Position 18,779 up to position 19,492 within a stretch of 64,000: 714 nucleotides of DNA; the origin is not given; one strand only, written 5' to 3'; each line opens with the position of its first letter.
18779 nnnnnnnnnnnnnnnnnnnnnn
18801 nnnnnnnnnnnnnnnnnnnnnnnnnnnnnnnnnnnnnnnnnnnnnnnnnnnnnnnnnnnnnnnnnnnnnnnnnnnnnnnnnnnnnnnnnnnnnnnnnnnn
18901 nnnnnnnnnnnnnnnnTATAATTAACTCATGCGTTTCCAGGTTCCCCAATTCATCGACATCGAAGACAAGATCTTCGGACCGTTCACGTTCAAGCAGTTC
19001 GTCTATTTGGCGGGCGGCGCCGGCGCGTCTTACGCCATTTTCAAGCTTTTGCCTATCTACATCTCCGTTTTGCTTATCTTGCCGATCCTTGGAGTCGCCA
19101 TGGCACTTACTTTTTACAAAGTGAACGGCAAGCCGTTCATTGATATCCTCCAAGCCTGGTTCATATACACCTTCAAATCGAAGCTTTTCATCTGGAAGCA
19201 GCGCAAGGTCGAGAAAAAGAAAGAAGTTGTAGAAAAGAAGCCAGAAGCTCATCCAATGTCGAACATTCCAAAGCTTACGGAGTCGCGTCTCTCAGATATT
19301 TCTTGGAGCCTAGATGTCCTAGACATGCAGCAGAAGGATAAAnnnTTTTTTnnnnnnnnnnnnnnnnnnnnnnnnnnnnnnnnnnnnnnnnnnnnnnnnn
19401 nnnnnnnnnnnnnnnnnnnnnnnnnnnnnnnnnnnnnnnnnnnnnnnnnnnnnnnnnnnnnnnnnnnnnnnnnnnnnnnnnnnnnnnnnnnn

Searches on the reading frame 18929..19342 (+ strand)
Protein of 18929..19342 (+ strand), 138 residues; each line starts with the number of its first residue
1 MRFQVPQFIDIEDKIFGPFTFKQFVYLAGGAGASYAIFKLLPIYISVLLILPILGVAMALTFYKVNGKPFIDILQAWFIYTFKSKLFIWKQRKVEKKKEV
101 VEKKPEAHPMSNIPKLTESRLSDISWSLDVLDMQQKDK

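Call 15: search_protein_families(library=pfam, proteins=[window:18929-19342:+], max_evalue=0.01)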
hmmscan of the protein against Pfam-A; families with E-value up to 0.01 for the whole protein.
window:18929-19342:+ (138 aa): 1 family
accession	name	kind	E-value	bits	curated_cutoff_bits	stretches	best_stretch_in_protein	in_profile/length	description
PF12666.12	PrgI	-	5.1e-11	43.4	27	1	7-83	4-85/91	PrgI family protein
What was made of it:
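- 18929..19345 (+): prgI (VirB3-like small membrane protein, 138 aa). It lies immediately upstream, is separated from ORF1 by a 6-nt spacer, and is in the same frame as ORF1. Pfam PF12666 PrgI, E 5e-11, 43 bits against a cutoff of 27 (call 15).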
